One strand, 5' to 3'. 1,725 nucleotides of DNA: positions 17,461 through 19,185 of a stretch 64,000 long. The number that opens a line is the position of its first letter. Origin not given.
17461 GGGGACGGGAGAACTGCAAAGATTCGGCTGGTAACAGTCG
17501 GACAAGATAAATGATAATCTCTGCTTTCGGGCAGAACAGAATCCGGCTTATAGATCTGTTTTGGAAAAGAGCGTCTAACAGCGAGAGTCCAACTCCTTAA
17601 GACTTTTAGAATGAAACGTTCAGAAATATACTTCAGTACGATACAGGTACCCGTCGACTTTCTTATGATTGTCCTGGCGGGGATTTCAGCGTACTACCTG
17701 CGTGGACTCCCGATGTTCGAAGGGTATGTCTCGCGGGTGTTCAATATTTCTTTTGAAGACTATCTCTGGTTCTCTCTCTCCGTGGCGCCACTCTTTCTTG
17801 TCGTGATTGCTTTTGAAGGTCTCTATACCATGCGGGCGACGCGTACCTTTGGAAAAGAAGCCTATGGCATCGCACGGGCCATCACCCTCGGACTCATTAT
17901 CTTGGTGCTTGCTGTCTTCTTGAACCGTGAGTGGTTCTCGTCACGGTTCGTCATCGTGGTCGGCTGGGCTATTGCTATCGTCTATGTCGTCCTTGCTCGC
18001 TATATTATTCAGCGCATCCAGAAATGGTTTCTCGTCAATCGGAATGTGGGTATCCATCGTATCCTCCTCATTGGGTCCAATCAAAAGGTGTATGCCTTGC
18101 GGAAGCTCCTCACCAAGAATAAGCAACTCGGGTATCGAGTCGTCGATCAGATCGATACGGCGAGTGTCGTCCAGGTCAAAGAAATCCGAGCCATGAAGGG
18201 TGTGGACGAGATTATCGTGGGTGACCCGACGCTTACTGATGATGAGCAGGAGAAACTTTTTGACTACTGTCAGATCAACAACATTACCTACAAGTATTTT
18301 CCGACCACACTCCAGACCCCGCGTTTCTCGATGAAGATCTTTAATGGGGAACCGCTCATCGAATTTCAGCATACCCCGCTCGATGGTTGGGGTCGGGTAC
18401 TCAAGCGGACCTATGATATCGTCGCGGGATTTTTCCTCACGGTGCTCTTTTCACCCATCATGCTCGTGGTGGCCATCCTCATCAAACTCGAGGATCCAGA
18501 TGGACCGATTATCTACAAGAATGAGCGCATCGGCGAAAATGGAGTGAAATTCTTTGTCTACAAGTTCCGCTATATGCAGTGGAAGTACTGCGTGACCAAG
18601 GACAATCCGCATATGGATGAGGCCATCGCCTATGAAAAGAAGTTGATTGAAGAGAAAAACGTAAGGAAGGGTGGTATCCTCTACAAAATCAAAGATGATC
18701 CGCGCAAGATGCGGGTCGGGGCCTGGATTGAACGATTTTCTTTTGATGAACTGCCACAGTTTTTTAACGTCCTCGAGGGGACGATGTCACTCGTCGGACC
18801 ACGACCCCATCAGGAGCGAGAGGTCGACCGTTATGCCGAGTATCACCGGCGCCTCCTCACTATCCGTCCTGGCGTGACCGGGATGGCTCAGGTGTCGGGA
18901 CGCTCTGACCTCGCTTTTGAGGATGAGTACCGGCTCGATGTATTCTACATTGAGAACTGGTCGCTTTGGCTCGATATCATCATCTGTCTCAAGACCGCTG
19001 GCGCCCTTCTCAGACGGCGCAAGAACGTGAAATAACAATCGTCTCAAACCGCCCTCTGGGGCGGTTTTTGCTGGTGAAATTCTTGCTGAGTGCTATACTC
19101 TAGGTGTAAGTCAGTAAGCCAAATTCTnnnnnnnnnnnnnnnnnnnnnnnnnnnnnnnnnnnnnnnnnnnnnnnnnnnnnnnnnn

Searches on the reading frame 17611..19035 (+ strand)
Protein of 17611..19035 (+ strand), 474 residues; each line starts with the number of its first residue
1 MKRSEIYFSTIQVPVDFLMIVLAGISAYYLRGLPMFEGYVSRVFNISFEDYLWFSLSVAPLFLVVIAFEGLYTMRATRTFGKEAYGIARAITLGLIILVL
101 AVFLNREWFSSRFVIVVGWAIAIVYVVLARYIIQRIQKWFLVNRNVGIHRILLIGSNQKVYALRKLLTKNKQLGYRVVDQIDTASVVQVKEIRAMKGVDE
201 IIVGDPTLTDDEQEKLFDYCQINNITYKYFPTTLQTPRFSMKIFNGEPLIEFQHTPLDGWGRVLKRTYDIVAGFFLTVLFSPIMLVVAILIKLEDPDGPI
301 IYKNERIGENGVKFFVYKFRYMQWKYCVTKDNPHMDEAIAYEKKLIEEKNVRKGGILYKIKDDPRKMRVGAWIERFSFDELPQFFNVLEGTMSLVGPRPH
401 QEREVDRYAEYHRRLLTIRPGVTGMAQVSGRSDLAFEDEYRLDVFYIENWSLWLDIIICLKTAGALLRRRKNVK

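Call 59: search_protein_families(library=pfam, proteins=[window:17611-19035:+], max_evalue=0.0001)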
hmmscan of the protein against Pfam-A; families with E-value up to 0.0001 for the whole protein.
window:17611-19035:+ (474 aa): 2 families
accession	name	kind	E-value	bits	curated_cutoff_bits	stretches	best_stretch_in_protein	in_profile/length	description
PF02397.22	Bac_transf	-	7.2e-57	192.2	27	1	265-467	1-178/179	Bacterial sugar transferase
PF13727.12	CoA_binding_3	-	2.2e-08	34.7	25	1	69-192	3-121/175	CoA-binding domain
